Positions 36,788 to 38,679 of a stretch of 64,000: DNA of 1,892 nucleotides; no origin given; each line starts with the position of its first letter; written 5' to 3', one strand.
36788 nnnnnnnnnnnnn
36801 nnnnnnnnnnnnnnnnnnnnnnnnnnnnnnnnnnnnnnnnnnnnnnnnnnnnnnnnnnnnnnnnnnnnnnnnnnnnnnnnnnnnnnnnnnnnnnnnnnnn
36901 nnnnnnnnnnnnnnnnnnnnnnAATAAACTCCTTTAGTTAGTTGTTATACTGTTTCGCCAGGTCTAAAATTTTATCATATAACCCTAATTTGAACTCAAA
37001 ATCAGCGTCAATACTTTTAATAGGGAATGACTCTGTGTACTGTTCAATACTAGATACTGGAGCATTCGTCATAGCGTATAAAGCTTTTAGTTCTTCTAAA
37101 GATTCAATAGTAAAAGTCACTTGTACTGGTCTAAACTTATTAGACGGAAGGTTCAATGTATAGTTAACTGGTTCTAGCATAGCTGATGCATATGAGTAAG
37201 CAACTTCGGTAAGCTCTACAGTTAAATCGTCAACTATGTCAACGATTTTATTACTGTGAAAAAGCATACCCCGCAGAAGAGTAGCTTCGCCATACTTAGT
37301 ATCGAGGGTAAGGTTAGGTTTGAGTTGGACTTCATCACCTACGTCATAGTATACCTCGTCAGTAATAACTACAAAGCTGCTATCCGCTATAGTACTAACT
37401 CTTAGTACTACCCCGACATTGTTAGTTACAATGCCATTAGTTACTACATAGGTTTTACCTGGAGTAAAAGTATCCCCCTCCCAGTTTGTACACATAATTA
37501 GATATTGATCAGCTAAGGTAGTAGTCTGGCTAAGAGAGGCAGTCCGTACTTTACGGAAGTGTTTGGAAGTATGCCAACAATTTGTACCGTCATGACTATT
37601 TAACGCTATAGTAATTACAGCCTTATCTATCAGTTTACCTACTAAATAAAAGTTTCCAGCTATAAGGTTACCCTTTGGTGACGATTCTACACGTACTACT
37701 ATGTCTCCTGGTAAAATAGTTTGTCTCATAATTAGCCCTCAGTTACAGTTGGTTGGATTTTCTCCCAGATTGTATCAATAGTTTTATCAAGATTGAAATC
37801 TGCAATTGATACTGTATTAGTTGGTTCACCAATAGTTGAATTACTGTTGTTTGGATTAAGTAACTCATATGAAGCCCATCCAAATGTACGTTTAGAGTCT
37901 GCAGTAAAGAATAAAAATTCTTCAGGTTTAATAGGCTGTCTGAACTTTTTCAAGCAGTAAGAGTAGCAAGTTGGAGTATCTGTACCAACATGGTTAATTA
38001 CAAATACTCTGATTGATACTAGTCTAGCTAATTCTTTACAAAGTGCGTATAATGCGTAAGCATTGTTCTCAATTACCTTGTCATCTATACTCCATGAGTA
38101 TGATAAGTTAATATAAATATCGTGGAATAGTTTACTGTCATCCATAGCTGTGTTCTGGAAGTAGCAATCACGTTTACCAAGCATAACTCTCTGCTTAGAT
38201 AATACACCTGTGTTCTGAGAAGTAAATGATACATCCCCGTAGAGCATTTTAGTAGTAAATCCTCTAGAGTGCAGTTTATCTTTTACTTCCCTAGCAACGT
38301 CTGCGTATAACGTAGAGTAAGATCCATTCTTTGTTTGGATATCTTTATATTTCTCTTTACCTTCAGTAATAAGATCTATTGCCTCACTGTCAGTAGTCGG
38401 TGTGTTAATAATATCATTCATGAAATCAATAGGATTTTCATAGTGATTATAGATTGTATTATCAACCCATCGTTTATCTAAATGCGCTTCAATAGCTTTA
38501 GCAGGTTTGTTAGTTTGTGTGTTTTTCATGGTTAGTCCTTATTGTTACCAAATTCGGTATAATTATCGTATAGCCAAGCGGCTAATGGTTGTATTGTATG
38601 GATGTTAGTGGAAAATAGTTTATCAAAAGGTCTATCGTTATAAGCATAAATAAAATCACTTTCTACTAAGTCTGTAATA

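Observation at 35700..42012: Block of unknown genes ending in three tandem paralogs and an 827-aa protein with a C-terminal AAA_5 ATPase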

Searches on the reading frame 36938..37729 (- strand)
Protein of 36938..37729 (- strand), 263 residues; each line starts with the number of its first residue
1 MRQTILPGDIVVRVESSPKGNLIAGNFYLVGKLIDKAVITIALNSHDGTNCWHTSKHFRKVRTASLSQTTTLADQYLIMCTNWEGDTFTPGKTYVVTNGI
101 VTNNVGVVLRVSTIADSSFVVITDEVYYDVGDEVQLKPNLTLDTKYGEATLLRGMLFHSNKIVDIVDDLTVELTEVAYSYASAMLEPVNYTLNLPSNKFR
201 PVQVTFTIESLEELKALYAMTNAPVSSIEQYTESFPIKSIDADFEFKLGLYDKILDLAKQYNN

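Call 4: search_protein_families(library=pfam, proteins=[window:36938-37729:-], max_evalue=0.01)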
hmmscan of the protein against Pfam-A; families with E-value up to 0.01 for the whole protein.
window:36938-37729:- (263 aa): 0 families

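Call 5: search_protein_families(library=phrogs, proteins=[window:36938-37729:-], max_evalue=0.01)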
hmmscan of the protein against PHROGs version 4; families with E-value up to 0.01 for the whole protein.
window:36938-37729:- (263 aa): 1 family
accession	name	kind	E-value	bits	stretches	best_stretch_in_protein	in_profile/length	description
phrog_18492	-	unknown function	0.00053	21.6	1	205-260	21-73/77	-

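Call 91: search_protein_families(library=padloc, proteins=[window:36938-37729:-], max_evalue=0.01)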
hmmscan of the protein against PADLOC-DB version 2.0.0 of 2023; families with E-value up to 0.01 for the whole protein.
window:36938-37729:- (263 aa): 0 families

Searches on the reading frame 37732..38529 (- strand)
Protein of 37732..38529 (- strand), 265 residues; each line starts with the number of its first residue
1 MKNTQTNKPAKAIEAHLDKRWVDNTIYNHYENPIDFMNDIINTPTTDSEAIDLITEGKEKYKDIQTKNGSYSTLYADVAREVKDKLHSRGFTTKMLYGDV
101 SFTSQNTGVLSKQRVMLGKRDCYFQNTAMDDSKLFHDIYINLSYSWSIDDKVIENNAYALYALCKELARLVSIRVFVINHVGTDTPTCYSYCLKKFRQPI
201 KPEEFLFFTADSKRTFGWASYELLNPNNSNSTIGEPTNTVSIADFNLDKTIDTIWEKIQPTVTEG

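Call 4: search_protein_families(library=pfam, proteins=[window:37732-38529:-], max_evalue=0.01)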
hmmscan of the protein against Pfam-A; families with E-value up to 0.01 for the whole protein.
window:37732-38529:- (265 aa): 0 families

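Call 5: search_protein_families(library=phrogs, proteins=[window:37732-38529:-], max_evalue=0.01)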
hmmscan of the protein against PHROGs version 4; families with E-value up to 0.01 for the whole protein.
window:37732-38529:- (265 aa): 0 families

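Call 53: search_dna_similar(query=window:37732-38529:-, collection=phages, mode=protein, max_evalue=0.001, max_rows=30)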
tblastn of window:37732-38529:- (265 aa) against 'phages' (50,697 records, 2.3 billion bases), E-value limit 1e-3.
No match.

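Call 56: find_related_loci(query=A3, collection=viral_contigs, flank=8000)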
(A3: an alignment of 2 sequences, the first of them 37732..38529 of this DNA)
Query A3 (265 aa) in viral_contigs; peptide patterns used: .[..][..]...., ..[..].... (x = any residue, [..] = any of these).
107 stretches matched a pattern; 2 encode a relative of the query (tblastn E <= 1e-3); 2 distinct loci.
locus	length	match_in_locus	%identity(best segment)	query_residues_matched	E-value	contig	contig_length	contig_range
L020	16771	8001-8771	57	3-259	1e-99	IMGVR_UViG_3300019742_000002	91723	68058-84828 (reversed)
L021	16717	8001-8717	61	25-259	1e-98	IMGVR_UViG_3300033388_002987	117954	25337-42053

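Call 57: find_related_loci(query=A3, collection=metagenome_contigs, flank=8000)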
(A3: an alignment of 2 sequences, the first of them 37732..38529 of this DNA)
Query A3 (265 aa) in metagenome_contigs; peptide patterns used: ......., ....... (x = any residue, [..] = any of these).
502 stretches matched a pattern; 14 encode a relative of the query (tblastn E <= 1e-3); 14 distinct loci.
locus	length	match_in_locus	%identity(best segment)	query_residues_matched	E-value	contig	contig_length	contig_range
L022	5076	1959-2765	60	3-257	1e-106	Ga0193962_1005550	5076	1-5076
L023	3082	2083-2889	58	3-264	1e-108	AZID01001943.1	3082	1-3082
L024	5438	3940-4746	58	3-257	1e-101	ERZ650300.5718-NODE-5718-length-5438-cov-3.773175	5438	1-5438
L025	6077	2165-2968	55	1-264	9e-102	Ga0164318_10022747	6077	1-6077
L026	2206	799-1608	58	3-259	6e-106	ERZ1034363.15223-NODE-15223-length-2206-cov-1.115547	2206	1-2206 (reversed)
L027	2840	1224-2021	59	8-259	3e-104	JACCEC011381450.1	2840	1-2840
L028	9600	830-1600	58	3-259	7e-101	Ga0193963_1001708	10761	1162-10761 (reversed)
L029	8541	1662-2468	57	3-257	1e-100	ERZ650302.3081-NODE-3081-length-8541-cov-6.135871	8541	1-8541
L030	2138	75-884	57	3-259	4e-105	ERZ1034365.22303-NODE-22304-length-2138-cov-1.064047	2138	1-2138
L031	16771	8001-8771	57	3-259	3e-99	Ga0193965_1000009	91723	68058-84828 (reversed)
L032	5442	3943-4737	56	1-259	6e-94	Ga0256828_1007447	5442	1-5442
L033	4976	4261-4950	60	8-223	3e-90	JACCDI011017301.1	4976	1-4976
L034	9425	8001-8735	57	18-259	6e-90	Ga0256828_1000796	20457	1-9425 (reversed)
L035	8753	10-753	56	11-258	8e-84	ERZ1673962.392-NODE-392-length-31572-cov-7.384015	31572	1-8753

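Call 61: search_solved_structures(query=A4, max_evalue=10, show_alignments=2)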
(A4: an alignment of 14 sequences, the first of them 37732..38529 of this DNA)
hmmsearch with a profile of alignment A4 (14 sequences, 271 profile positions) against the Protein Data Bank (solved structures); distinct sequences matched with E-value up to 10: 4.
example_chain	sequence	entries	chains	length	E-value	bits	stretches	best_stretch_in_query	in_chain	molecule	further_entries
9mnw_A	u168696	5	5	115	0.98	12.3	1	189-214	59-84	Mitochondrial pyruvate carrier 1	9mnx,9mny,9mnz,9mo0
8yw6_A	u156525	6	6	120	1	12.3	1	189-214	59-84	Mitochondrial pyruvate carrier 1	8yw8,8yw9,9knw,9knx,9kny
6esx_A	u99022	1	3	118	2.1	11.2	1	88-119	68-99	Thioredoxin 1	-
7mcd_A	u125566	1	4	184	3.5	10.5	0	32-69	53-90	AI-designed TIM-barrel F15C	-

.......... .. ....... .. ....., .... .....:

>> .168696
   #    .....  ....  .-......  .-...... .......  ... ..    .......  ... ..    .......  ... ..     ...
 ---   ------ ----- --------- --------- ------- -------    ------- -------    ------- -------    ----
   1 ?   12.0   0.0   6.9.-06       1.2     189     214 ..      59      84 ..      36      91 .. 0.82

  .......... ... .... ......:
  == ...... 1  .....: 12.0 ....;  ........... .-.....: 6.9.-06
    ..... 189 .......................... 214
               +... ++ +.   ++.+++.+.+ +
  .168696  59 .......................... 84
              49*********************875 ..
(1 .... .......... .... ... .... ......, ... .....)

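Call 62: search_protein_families(library=pfam, alignment_id=A4, max_evalue=10)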
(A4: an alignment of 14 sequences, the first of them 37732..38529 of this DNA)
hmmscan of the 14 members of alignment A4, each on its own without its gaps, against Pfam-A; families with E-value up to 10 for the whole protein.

A. member 1, window:37732-38529:- (265 aa): 3 families
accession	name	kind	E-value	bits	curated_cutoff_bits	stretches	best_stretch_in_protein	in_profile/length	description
PF23822.1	DUF7192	-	0.021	14.6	27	1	113-167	103-159/281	Domain of unknown function (DUF7192)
PF08677.15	GP11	-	0.026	14.3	27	1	104-183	5-82/252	GP11 baseplate wedge protein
PF13561.12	adh_short_C2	-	0.066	13.2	27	1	84-171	37-119/236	Enoyl-(Acyl carrier protein) reductase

B. families by the number of members that match (of 14 scanned): 11 families
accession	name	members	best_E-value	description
PF13561.12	adh_short_C2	4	0.026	Enoyl-(Acyl carrier protein) reductase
PF23822.1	DUF7192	3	0.0036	Domain of unknown function (DUF7192)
PF17127.10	DUF5106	2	0.0022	Domain of unknown function (DUF5106)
PF24901.1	HTH_MCM7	2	0.0084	DNA replication licensing factor MCM7, winged helix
PF05889.19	SepSecS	2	0.015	O-phosphoseryl-tRNA(Sec) selenium transferase, SepSecS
PF20277.3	CTD11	2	0.093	C-terminal domain 11 of the ABC-three component (ABC-3C) systems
PF13229.12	Beta_helix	2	0.19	Right handed beta helix region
PF08677.15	GP11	1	0.026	GP11 baseplate wedge protein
PF08829.15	AlphaC_N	1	0.032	Alpha C protein N terminal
PF19063.5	DUF5759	1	0.056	Family of unknown function (DUF5759)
PF03819.22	MazG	1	0.53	MazG nucleotide pyrophosphohydrolase domain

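Call 63: search_protein_families(library=phrogs, alignment_id=A4, max_evalue=1)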
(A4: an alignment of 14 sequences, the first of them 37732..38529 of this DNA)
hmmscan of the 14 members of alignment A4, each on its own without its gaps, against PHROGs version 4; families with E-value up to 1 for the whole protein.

A. member 1, window:37732-38529:- (265 aa): 3 families
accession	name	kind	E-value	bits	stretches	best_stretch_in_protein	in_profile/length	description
phrog_26443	-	unknown function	0.01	16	1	33-125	42-134/373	-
phrog_1909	-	unknown function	0.13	12.5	1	136-168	131-163/287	-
phrog_28083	-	unknown function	0.2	11.1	1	65-133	248-314/830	-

B. families by the number of members that match (of 14 scanned): 13 families
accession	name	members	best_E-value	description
phrog_1909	-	6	0.00052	-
phrog_15050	-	2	0.0087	virion structural protein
phrog_21297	-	2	0.082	-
phrog_38623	-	2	0.082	-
phrog_18166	-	2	0.11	-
phrog_26443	-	1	0.01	-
phrog_26699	-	1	0.013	DNA methyltransferase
phrog_18200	-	1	0.038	-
phrog_13883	-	1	0.088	-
phrog_23912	-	1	0.09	-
phrog_19329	-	1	0.13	-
phrog_12468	-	1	0.15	-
phrog_28083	-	1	0.2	-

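Call 85: predict_structure(protein=window:37732-38529:-)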
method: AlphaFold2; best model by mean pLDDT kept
length: 265 residues; sequences in the alignment: 1
mean_pLDDT: 43.0   pTM: 0.47
mean pLDDT of the five models: 43.0, 38.8, 37.2, 35.6, 30.8
residues with pLDDT >= 90: 0; 70-90: 5; 50-70: 63; < 50: 197
segments of 3 or more residues with pLDDT < 50: 1-48, 60-73, 93-134, 140-148, 170-215, 219-240, 260-265
pLDDT, mean of each block of 10 residues (from residue 1): 32 39 36 41 45 48 37 52 68 35 22 21 31 48 45 59 58 45 38 41 43 44 37 41 59 58 33
secondary structure, 60 per line:
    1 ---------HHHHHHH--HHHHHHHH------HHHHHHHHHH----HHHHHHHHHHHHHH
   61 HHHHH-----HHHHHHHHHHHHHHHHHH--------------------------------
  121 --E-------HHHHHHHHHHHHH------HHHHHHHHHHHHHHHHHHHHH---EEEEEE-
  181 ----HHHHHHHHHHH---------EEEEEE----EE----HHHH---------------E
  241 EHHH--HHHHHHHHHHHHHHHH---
elements in order: H10-16 H19-26 H33-42 H47-65 H71-88 H131-143 H150-170 E174-179 H185-195 E205-210 H221-224 H247-262

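Call 90: search_protein_families(library=pfam, proteins=[L025:2990-3754:+, L022:2734-3588:+, L035:1385-2173:+, L035:792-1361:+, L021:8757-9413:+, L034:5362-6800:+, L021:5770-6900:+], max_evalue=0.01)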
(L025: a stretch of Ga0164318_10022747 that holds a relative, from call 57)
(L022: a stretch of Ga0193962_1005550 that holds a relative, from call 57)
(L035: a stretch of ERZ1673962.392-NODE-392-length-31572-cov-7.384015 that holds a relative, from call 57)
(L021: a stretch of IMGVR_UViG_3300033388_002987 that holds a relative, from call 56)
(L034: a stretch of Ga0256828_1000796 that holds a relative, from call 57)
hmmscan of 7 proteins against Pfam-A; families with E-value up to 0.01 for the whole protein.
L025:2990-3754:+ (254 aa): 1 family
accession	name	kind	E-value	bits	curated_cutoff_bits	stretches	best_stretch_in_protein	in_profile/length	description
PF00078.32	RVT_1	-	9.7e-21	74.8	29.6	1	17-198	1-193/205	Reverse transcriptase (RNA-dependent DNA polymerase)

L022:2734-3588:+ (284 aa): 1 family
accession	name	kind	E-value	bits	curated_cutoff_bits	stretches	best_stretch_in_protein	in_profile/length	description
PF00078.32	RVT_1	-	1.9e-22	80.4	29.6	1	33-226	1-198/205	Reverse transcriptase (RNA-dependent DNA polymerase)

L035:1385-2173:+ (262 aa): 2 families
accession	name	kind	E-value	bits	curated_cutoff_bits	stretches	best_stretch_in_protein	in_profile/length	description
PF00078.32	RVT_1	-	2.6e-19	70.2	29.6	1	16-220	1-204/205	Reverse transcriptase (RNA-dependent DNA polymerase)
PF05697.18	Trigger_N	-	0.0092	16.7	22.2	0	43-113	24-92/144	Bacterial trigger factor protein (TF)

L035:792-1361:+ (189 aa): 2 families
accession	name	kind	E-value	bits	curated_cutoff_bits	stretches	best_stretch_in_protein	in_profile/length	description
PF00092.34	VWA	-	0.00026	21.7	23.8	1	8-167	2-172/174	von Willebrand factor type A domain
PF13519.12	VWA_2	-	0.0052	17.8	27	0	9-62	2-57/107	von Willebrand factor type A domain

L021:8757-9413:+ (218 aa): 0 families

L034:5362-6800:+ (479 aa): 0 families

L021:5770-6900:+ (377 aa): 1 family
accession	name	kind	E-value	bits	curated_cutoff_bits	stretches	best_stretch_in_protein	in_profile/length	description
PF18346.7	SH3_15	-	0.00053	20.6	24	1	3-55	1-50/67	Mind bomb SH3 repeat domain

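Call 91: search_protein_families(library=padloc, proteins=[L025:2990-3754:+, L022:2734-3588:+, L035:1385-2173:+, window:37732-38529:-], max_evalue=0.01)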
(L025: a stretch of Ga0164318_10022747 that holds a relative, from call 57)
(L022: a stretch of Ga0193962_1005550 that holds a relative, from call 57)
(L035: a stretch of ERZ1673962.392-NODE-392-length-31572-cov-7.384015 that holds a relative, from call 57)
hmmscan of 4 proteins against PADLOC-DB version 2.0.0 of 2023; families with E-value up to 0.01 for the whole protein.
L025:2990-3754:+ (254 aa): 68 families (the best 25 are shown)
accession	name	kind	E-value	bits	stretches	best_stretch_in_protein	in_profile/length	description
PDLC02956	RT_XIII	-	2.3e-39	133.7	2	9-117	142-236/469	-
PDLC02943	RT_III-A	-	2.5e-38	129.8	1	2-228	40-263/322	-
PDLC02946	RT_III-A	-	4.2e-38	129.3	1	2-227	52-273/330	-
PDLC02967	RT-Toprim_I-C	-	1.6e-37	127.5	1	7-231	31-266/549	single gene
PDLC02964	RT-Toprim_I-C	-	1.5e-36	124.2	1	8-230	32-266/554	single gene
PDLC02944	RT_III-A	-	5.9e-34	116.2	2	115-228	202-314/597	-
PDLC02941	RT_II-A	-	6.2e-34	115.5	1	2-228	31-255/309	-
PDLC02962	RT-TIR_XII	-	2.3e-33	113.8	1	7-230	37-269/478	single gene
PDLC02961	RT-TIR_XII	-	8.1e-33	112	1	8-230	40-271/475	single gene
PDLC02960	RT-Protease_XI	-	1.4e-32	111.4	1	3-229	25-259/506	single gene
PDLC02959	RT-Protease_XI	-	3e-32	110.2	1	3-229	27-262/510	single gene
PDLC02968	RT-Toprim_I-C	-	1.5e-31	107.9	1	5-228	20-244/529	single gene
PDLC02965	RT-Toprim_I-C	-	1.5e-31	107.9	1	5-228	20-244/529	single gene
PDLC02952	RT_VI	-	2.1e-31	107.2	1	3-233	25-249/279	-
PDLC02942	RT_III-A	-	6.6e-31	105.6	1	3-228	61-282/341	-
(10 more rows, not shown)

L022:2734-3588:+ (284 aa): 58 families (the best 25 are shown)
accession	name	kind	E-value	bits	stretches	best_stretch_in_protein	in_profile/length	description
PDLC02956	RT_XIII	-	1.1e-29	101.7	2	25-112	142-222/469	-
PDLC02946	RT_III-A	-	2.8e-28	97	1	12-253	47-274/330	-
PDLC02941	RT_II-A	-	3.7e-28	96.6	1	10-257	24-259/309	-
PDLC02943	RT_III-A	-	4.6e-28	96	1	14-256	37-266/322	-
PDLC02944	RT_III-A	-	4.2e-27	93.5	2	127-253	198-314/597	-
PDLC02967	RT-Toprim_I-C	-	5.2e-27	92.8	1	5-257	12-267/549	single gene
PDLC02962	RT-TIR_XII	-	8.1e-27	92.2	1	14-277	29-291/478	single gene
PDLC02961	RT-TIR_XII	-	1.4e-26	91.5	1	19-257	34-279/475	single gene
PDLC02960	RT-Protease_XI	-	4e-26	90.1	1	5-259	12-264/506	single gene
PDLC02959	RT-Protease_XI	-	1.1e-25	88.5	1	5-268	14-273/510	single gene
PDLC02964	RT-Toprim_I-C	-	1.2e-25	88.3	1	16-255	23-266/554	single gene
PDLC02968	RT-Toprim_I-C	-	1.5e-24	84.8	1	3-256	2-247/529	single gene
PDLC02965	RT-Toprim_I-C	-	1.5e-24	84.8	1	3-256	2-247/529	single gene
PDLC02952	RT_VI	-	3.5e-24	83.6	1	3-257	10-248/279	-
PDLC02955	RT_X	-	2e-23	81.1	1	13-256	11-240/272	-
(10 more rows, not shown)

L035:1385-2173:+ (262 aa): 50 families (the best 25 are shown)
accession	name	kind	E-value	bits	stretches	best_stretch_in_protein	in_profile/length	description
PDLC02943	RT_III-A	-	1.3e-38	130.7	1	11-245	50-270/322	-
PDLC02946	RT_III-A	-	9.8e-36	121.5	1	6-239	57-275/330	-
PDLC02956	RT_XIII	-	1.6e-32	111.2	2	3-100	137-228/469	-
PDLC02955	RT_X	-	7.4e-32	108.8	1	9-242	23-241/272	-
PDLC02942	RT_III-A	-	1.8e-31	107.5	1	3-241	62-285/341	-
PDLC02940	RT_II-A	-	2.7e-30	103.4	1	10-246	211-434/477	-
PDLC02952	RT_VI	-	2.9e-30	103.5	1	10-241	32-247/279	-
PDLC02941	RT_II-A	-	4e-30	103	1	7-241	37-258/309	-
PDLC02944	RT_III-A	-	4.6e-30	103.3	2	123-242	202-318/597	-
PDLC02939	RT_II-A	-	2.5e-28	97.4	1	7-242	25-257/304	-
PDLC02960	RT-Protease_XI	-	3.2e-28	97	1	9-249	32-267/506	single gene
PDLC02953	RT_VII-A2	-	7.6e-28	95.7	1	5-239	41-261/329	-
PDLC03739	RT_Ec107-like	-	9.3e-28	95.4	1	10-241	36-253/307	retron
PDLC02959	RT-Protease_XI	-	9.4e-28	95.4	1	9-246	34-269/510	single gene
PDLC02948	RT_IX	-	1e-27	95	1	10-241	70-287/317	-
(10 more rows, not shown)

window:37732-38529:- (265 aa): 0 families

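Call 106: search_protein_families(library=pfam, proteins=[L032:4781-5389:+, L034:8779-9372:+], max_evalue=0.01)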
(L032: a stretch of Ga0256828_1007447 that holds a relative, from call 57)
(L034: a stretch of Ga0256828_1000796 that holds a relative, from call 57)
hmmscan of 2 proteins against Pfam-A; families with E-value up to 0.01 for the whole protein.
L032:4781-5389:+ (202 aa): 1 family
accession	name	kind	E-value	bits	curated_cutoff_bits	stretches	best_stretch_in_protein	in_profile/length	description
PF00092.34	VWA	-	4.1e-05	24.3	23.8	1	13-165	2-163/174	von Willebrand factor type A domain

L034:8779-9372:+ (197 aa): 1 family
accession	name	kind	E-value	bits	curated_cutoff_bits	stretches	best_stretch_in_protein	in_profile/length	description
PF00092.34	VWA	-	4.4e-06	27.5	23.8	1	8-160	2-163/174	von Willebrand factor type A domain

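Call 112: find_related_loci(query=A4, collection=genome_contigs, flank=8000)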
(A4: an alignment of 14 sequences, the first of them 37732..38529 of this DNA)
Query A4 (265 aa) in genome_contigs; peptide patterns used: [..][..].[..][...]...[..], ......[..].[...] (x = any residue, [..] = any of these).
49 stretches matched a pattern; 1 encode a relative of the query (tblastn E <= 1e-3); 1 distinct loci.
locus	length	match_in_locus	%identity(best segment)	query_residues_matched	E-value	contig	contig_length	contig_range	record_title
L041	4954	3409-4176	57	3-258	2e-99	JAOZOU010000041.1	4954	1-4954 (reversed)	MAG: bacterium isolate GMC4.maxbin2.282 GMC4_33927_length_4954_cov_32.570729, whole genome shotgun sequence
